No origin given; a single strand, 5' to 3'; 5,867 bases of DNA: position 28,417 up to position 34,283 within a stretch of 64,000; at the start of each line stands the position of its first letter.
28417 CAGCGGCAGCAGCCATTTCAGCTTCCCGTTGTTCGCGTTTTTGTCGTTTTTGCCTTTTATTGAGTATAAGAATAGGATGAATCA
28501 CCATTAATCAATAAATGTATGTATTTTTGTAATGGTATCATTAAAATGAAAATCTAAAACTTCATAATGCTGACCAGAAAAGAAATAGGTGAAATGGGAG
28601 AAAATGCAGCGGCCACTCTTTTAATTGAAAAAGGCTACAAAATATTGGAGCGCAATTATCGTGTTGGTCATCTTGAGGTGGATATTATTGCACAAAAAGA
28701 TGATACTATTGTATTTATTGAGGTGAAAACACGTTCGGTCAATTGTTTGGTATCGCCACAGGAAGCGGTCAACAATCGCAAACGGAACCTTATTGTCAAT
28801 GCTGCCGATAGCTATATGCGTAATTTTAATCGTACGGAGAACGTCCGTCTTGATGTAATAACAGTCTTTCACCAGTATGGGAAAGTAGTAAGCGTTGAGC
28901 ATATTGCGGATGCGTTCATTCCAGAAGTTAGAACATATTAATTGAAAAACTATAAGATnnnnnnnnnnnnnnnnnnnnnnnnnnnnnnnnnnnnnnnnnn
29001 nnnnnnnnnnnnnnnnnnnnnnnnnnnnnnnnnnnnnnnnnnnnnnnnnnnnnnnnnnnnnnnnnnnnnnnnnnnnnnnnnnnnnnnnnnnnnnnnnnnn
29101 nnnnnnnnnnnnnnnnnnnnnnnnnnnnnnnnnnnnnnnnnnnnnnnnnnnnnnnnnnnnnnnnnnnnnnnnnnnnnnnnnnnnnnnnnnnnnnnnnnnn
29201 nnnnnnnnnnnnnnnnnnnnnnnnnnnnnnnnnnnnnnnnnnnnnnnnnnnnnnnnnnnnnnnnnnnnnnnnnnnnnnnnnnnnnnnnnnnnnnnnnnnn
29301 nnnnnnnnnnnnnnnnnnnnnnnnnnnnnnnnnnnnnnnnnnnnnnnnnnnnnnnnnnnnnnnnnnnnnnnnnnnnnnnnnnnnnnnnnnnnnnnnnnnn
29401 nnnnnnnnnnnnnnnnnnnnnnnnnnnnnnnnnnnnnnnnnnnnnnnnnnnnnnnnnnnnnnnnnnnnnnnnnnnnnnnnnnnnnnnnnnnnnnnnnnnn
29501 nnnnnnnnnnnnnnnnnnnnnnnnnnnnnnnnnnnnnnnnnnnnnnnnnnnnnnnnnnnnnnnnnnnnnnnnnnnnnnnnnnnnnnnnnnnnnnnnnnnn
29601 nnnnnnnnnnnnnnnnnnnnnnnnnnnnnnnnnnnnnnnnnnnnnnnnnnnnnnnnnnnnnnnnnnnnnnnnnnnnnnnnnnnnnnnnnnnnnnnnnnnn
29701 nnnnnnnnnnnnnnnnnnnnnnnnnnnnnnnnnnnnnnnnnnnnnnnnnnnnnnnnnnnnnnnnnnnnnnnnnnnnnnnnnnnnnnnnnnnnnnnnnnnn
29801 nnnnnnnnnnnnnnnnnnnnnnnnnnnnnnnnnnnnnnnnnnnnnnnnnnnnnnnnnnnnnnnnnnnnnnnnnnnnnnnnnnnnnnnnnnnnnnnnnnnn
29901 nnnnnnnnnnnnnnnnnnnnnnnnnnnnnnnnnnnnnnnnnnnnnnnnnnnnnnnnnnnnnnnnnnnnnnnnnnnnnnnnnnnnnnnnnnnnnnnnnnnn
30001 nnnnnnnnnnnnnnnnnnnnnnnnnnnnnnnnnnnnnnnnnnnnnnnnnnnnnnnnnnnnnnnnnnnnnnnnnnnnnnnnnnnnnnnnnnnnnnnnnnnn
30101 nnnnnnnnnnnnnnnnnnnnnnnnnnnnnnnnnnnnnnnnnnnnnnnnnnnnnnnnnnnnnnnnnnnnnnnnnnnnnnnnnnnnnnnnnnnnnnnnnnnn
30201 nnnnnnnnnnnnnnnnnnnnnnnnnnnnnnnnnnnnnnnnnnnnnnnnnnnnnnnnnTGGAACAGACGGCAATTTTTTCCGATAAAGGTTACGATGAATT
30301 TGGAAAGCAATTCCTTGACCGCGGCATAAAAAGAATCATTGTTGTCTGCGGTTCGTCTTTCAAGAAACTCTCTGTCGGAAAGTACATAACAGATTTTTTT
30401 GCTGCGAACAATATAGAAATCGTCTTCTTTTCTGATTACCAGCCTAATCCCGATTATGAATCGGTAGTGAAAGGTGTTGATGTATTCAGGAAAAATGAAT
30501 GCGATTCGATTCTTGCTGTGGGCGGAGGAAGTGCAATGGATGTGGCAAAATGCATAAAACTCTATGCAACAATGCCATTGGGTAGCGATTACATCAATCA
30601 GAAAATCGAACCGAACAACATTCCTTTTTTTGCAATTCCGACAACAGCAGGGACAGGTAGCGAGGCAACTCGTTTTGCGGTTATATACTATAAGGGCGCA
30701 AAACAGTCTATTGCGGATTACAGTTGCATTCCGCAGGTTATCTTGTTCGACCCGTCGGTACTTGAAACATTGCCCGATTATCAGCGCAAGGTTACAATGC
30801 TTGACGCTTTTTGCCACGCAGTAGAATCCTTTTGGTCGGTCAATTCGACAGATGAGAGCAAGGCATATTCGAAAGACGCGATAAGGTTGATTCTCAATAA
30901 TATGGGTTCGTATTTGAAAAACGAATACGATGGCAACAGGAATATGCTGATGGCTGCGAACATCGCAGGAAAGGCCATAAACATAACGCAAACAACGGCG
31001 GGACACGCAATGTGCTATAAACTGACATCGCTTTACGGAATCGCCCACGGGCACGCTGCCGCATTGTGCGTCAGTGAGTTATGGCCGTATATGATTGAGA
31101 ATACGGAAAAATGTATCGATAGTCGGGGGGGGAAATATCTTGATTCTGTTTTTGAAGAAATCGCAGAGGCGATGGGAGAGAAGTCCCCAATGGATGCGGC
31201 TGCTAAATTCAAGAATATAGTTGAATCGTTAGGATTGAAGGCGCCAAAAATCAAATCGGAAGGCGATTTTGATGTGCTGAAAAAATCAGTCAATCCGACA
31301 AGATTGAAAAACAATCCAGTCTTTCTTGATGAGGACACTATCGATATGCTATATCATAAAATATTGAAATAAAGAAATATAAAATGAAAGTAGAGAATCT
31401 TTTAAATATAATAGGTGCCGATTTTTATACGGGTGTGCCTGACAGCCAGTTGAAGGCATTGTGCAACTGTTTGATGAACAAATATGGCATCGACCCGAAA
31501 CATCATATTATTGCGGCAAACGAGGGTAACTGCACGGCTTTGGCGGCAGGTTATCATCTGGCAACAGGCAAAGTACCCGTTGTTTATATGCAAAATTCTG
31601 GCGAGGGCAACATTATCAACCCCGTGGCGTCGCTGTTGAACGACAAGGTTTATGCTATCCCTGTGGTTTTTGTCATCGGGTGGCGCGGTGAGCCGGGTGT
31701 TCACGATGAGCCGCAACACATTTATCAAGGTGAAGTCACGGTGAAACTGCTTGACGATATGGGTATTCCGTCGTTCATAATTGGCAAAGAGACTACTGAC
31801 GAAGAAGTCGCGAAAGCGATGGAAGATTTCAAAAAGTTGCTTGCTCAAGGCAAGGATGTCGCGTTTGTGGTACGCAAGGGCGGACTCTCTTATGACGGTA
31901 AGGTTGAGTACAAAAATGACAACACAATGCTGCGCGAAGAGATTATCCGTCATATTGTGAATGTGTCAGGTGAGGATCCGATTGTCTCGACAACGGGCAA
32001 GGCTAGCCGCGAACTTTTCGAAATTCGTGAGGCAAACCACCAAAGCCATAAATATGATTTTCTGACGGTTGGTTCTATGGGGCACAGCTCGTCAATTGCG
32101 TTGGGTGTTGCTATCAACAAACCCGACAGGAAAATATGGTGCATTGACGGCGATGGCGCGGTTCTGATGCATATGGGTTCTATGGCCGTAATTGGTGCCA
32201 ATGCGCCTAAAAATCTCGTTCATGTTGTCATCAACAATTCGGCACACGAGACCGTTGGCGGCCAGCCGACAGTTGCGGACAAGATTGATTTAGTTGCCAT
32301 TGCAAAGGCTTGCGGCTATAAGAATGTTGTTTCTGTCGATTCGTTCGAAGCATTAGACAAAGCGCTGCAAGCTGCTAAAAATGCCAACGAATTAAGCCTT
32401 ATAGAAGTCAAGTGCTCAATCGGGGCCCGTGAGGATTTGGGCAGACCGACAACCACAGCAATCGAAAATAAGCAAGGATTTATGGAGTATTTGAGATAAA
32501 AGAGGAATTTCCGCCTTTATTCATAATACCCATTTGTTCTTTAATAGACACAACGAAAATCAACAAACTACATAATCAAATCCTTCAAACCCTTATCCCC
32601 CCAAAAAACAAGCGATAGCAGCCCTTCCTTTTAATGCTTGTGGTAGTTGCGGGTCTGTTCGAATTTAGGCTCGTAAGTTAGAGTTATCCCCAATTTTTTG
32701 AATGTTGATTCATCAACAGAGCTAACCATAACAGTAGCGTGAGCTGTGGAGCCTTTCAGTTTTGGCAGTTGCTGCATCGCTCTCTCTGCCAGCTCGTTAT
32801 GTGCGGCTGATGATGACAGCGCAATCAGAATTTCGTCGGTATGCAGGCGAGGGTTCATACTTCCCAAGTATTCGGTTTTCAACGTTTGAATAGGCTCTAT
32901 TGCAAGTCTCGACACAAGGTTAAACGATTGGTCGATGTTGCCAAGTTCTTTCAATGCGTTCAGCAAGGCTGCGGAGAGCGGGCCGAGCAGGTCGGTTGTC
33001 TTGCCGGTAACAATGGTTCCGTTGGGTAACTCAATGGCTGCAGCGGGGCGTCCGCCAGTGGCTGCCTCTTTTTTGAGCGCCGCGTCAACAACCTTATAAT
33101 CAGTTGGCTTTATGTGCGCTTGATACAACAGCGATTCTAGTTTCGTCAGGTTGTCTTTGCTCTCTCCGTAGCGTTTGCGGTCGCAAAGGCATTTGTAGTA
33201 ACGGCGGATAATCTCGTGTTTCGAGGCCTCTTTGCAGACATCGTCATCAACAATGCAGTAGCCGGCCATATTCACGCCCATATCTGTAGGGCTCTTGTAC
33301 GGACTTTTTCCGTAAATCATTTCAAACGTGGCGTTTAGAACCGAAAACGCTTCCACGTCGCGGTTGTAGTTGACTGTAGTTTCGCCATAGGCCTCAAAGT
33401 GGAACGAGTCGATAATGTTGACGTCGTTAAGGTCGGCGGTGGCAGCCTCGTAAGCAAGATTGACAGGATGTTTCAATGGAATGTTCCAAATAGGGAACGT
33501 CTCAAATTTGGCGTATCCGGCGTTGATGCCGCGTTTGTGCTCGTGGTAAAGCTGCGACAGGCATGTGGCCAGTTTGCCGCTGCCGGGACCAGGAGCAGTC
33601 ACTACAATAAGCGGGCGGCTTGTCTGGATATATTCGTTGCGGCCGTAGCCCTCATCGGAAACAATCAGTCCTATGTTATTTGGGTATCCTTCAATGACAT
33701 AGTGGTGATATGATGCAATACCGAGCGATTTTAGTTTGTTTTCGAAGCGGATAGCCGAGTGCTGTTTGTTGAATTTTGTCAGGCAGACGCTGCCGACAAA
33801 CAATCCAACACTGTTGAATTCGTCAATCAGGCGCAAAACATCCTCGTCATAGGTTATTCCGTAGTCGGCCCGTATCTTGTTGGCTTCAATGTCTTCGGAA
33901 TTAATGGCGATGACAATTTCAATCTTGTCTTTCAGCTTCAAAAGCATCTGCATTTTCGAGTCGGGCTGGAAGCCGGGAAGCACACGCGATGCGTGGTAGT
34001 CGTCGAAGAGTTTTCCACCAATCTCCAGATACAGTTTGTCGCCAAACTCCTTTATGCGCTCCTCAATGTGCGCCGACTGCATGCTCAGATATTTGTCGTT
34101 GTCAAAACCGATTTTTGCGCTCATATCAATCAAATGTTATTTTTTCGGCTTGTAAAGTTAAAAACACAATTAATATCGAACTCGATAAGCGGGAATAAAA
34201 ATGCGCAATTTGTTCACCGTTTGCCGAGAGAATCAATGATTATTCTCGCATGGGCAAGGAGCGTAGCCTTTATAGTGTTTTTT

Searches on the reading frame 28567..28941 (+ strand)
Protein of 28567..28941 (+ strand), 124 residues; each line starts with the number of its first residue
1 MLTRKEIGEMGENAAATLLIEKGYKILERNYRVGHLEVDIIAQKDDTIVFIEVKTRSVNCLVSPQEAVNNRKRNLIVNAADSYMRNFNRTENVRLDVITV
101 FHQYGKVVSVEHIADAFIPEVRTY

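Call 3: search_protein_families(library=pfam, proteins=[window:28567-28941:+])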
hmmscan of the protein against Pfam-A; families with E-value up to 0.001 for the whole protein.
window:28567-28941:+ (124 aa): 3 families
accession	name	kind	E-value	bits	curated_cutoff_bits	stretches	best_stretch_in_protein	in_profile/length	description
PF02021.23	UPF0102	-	1.3e-25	90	23.6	1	11-100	1-80/80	Uncharacterised protein family UPF0102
PF08378.17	NERD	-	7.2e-06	26.9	22.1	1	8-63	2-64/111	Nuclease-related domain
PF01939.22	NucS_C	-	2.4e-05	24.7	24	1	17-59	13-56/124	Endonuclease NucS C-terminal domain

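Call 4: search_protein_families(library=ncbifam, proteins=[window:28567-28941:+])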
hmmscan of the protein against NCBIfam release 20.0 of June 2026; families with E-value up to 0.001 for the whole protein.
window:28567-28941:+ (124 aa): 24 families
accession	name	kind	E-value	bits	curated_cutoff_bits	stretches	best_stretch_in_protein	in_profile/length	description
NF011273.0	PRK14680.1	equivalog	5.6e-31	107.3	199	1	4-117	5-118/134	hypothetical protein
NF009154.0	PRK12497.3-3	equivalog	4.1e-30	104.3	109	1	3-117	8-123/123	YraN family protein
NF011268.0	PRK14675.1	equivalog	1.3e-23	83.3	180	1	4-117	9-123/127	hypothetical protein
NF011274.0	PRK14681.1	equivalog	1.1e-22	80.5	207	1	2-117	40-158/158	hypothetical protein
NF011271.0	PRK14678.1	equivalog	3.8e-22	78.5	172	1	4-116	5-116/120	hypothetical protein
NF009151.0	PRK12497.1-5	equivalog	1.4e-20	73.8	124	1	7-103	16-112/126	YraN family protein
NF009150.0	PRK12497.1-3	equivalog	4.6e-20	71.8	81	1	3-116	4-116/118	YraN family protein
NF011280.0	PRK14688.1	equivalog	1.9e-18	66.6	230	1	3-100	4-102/121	hypothetical protein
NF011270.0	PRK14677.1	equivalog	5.5e-18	65.3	124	1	11-102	7-96/108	hypothetical protein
NF009152.0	PRK12497.2-4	equivalog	6.2e-18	64.9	111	1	4-102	7-103/114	YraN family protein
TIGR00252.1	TIGR00252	hypoth_equivalog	3.2e-17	62.6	69.05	1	5-106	7-110/123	YraN family protein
NF009153.0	PRK12497.3-1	equivalog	7e-17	61.7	171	1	2-112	7-120/125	YraN family protein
NF011275.0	PRK14682.1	equivalog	6.8e-13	48.9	203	1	5-101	4-103/117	hypothetical protein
NF011267.0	PRK14674.1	equivalog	9.5e-13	48.4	232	1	1-100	1-102/133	hypothetical protein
NF011272.0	PRK14679.1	equivalog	4.3e-11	43.1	168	1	7-102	18-111/129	hypothetical protein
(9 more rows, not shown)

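Call 53: find_encoding_contigs(protein=window:28567-28941:+, flank=10000, max_places=6)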
Protein window:28567-28941:+ (124 aa): 4 contigs read that carry it; 4 places shown.
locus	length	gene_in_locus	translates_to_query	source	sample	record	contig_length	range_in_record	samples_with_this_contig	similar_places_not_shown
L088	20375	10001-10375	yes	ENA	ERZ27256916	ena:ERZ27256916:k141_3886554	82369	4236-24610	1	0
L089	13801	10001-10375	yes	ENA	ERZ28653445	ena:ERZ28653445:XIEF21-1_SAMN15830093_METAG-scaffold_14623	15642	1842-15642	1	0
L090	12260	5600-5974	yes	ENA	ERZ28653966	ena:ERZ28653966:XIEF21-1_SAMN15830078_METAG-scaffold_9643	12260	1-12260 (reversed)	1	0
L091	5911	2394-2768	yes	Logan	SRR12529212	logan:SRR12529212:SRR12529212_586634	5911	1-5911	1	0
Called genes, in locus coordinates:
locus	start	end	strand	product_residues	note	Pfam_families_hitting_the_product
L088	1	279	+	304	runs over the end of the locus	PF04991:LicD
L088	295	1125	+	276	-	PF04991:LicD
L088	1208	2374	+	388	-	-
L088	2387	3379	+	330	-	PF00535:Glycos_transf_2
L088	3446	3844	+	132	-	PF05523:FdtA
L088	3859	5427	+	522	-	PF21360:PylC-like_N, PF15632:ATPgrasp_Ter, PF00702:Hydrolase (weak), PF13419:HAD_2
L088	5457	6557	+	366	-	PF01041:DegT_DnrJ_EryC1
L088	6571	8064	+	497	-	PF01943:Polysacc_synt, PF13440:Polysacc_synt_3, PF03023:MurJ (weak)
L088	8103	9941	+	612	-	-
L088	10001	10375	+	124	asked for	PF01939:NucS_C (faint), PF08378:NERD (weak), PF02021:UPF0102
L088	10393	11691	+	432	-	PF01467:CTP_transf_like, PF13714:PEP_mutase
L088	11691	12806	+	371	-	PF00465:Fe-ADH, PF13685:Fe-ADH_2, PF25137:ADH_Fe_C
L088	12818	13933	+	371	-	PF02776:TPP_enzyme_N, PF02775:TPP_enzyme_C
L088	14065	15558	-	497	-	PF08903:DUF1846, PF20921:DUF1846_C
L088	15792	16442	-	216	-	PF00730:HhH-GPD, PF00633:HHH, PF10576:EndIII_4Fe-2S (weak)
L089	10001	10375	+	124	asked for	PF01939:NucS_C (faint), PF08378:NERD (weak), PF02021:UPF0102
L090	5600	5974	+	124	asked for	PF01939:NucS_C (faint), PF08378:NERD (weak), PF02021:UPF0102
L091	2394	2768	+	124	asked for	PF01939:NucS_C (faint), PF08378:NERD (weak), PF02021:UPF0102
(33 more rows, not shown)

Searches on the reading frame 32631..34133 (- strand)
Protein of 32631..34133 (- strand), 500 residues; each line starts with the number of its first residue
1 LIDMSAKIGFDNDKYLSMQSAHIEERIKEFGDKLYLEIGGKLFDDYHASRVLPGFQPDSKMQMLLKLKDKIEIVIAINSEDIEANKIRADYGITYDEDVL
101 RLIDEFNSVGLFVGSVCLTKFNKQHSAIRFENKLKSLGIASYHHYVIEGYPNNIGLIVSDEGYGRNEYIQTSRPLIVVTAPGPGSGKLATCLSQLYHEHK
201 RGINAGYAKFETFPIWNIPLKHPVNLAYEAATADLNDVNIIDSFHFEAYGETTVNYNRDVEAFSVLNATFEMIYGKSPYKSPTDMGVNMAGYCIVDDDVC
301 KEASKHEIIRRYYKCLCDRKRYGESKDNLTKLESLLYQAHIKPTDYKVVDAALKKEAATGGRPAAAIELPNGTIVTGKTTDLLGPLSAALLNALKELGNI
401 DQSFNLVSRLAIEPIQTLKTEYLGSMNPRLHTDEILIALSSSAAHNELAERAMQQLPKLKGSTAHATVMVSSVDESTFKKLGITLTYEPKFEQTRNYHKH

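Call 3: search_protein_families(library=pfam, proteins=[window:32631-34133:-])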
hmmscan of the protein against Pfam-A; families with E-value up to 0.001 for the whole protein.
window:32631-34133:- (500 aa): 2 families
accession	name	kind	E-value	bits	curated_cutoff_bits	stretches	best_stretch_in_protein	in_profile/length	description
PF08903.17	DUF1846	-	2.2e-178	592.6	27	1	8-339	1-332/333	Domain of unknown function DUF1846, N-terminal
PF20921.3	DUF1846_C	-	2.7e-61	206.2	27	1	345-497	2-153/153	Domain of unknown function DUF1846, C-terminal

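Call 4: search_protein_families(library=ncbifam, proteins=[window:32631-34133:-])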
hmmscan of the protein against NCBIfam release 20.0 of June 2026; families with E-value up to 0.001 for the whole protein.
window:32631-34133:- (500 aa): 1 family
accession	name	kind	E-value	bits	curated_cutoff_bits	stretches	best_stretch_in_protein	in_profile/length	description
NF010184.0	PRK13663.1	equivalog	5.1e-240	797.2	631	1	6-499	2-494/494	hypothetical protein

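Call 59: find_homologous_proteins(query=window:32631-34133:-, max_evalue=1e-50)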
Query window:32631-34133:- (500 aa): 8000 proteins with E <= 1e-50 among 8000 candidates; the best 120 are listed.
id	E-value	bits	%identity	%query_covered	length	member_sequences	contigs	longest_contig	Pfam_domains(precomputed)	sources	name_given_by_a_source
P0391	0.0e+0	1114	99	99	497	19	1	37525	PF20921.4,PF08903.18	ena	-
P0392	0.0e+0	1075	95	99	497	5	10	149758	PF20921.4,PF08903.18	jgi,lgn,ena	-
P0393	3.7e-291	984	87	99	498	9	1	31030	PF20921.4,PF08903.18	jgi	-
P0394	2.5e-290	981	86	99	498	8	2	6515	PF20921.4,PF08903.18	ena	-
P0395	1.0e-288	976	86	99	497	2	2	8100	PF20921.4,PF08903.18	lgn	-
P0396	1.1e-288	976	86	99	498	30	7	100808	PF20921.4,PF08903.18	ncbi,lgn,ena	-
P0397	4.5e-288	974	86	99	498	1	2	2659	PF20921.4,PF08903.18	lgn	-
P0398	5.7e-288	973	86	99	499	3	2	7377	PF20921.4,PF08903.18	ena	-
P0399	7.2e-288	973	85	99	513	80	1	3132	PF20921.4,PF08903.18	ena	-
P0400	1.4e-287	972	86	99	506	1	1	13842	PF20921.4,PF08903.18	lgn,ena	-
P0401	2.8e-287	971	86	99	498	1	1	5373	PF20921.4,PF08903.18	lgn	-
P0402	5.0e-287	970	85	99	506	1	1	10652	PF20921.4,PF08903.18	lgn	-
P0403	5.6e-287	970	85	99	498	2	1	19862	PF20921.4,PF08903.18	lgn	-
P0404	1.3e-286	969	85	99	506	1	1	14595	PF20921.4,PF08903.18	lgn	-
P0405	2.7e-286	968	85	99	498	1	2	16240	PF20921.4,PF08903.18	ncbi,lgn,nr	ncbi:MAG: DUF1846 domain-containing protein [Paludibacteraceae bacterium]|nr:DUF1846 domain-containi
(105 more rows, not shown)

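Call 60: find_encoding_contigs(protein=P0392, flank=8000, max_places=3)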
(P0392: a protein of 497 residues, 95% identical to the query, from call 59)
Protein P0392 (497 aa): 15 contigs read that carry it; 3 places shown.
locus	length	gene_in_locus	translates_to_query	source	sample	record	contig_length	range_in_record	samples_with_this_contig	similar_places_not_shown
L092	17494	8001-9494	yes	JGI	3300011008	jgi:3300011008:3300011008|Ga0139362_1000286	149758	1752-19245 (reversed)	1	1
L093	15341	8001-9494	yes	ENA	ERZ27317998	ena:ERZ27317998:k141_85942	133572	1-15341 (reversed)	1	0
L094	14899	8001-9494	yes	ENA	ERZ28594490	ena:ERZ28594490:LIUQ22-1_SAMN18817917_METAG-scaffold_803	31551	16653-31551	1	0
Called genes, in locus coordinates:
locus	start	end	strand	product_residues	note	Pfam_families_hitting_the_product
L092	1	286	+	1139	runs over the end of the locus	PF00515:TPR_1 (faint), PF07719:TPR_2 (faint), PF13174:TPR_6 (faint), PF13525:YfiO (faint), PF12895:ANAPC3 (faint), PF13181:TPR_8 (faint), PF13424:TPR_12 (faint), PF13432:TPR_16 (weak), +3 more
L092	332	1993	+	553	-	-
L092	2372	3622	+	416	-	-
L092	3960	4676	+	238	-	PF00005:ABC_tran, PF13304:AAA_21 (faint)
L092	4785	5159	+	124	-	PF00072:Response_reg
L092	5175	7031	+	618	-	PF00005:ABC_tran, PF02463:SMC_N (faint), PF00006:ATP-synt_ab (faint), PF13304:AAA_21 (faint), PF12848:ABC_tran_Xtn, PF00005:ABC_tran, PF16326:ABC_tran_CTD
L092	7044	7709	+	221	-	PF00730:HhH-GPD, PF00633:HHH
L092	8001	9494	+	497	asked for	PF08903:DUF1846, PF20921:DUF1846_C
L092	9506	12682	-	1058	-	PF07494:Reg_prop (faint), PF07495:Y_Y_Y, PF07228:SpoIIE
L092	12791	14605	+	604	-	PF00331:Glyco_hydro_10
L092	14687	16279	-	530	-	PF00370:FGGY_N, PF02782:FGGY_C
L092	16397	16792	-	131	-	PF13366:PDDEXK_3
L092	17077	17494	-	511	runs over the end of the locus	PF02610:AraA_N, PF24856:AraA_central, PF11762:Arabinose_Iso_C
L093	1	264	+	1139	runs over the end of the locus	PF00515:TPR_1 (faint), PF07719:TPR_2 (faint), PF13174:TPR_6 (faint), PF13525:YfiO (faint), PF12895:ANAPC3 (faint), PF13181:TPR_8 (faint), PF13424:TPR_12 (faint), PF13432:TPR_16 (weak), +2 more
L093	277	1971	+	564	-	-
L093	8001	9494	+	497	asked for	PF08903:DUF1846, PF20921:DUF1846_C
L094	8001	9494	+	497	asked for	PF08903:DUF1846, PF20921:DUF1846_C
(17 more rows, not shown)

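Call 61: find_encoding_contigs(protein=P0396, flank=8000, max_places=3)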
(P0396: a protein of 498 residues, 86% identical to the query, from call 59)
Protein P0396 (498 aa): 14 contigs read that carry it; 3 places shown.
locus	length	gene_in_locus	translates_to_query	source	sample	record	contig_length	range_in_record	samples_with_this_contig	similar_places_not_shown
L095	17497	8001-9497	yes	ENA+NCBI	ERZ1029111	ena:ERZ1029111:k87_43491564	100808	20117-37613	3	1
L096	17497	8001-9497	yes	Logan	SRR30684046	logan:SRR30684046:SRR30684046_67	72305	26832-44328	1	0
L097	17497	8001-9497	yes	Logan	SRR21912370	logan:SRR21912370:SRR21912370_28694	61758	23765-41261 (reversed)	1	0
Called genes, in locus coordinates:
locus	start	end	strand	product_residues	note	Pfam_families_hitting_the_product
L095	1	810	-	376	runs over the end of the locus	PF00202:Aminotran_3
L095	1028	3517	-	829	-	PF00270:DEAD, PF04851:ResIII (faint), PF00271:Helicase_C, PF24473:CON_HrpB, PF08482:HrpB_C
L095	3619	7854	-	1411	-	PF00370:FGGY_N (faint), PF01548:DEDD_Tnp_IS110 (faint), PF01869:BcrAD_BadFG, PF09989:DUF2229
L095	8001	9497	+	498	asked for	PF08903:DUF1846, PF20921:DUF1846_C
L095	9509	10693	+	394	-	-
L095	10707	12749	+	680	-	PF05649:Peptidase_M13_N, PF01431:Peptidase_M13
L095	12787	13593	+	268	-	-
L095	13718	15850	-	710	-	PF01364:Peptidase_C25, PF11589:DUF3244 (faint), PF18962:Por_Secre_tail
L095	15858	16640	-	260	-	-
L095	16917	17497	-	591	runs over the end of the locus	PF02018:CBM_4_9, PF00331:Glyco_hydro_10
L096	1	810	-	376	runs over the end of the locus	PF00202:Aminotran_3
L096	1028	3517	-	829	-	PF00270:DEAD, PF04851:ResIII (faint), PF00271:Helicase_C, PF24473:CON_HrpB, PF08482:HrpB_C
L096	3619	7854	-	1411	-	PF00370:FGGY_N (faint), PF01548:DEDD_Tnp_IS110 (faint), PF01869:BcrAD_BadFG, PF09989:DUF2229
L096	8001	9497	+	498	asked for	PF08903:DUF1846, PF20921:DUF1846_C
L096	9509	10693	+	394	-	-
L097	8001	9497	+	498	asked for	PF08903:DUF1846, PF20921:DUF1846_C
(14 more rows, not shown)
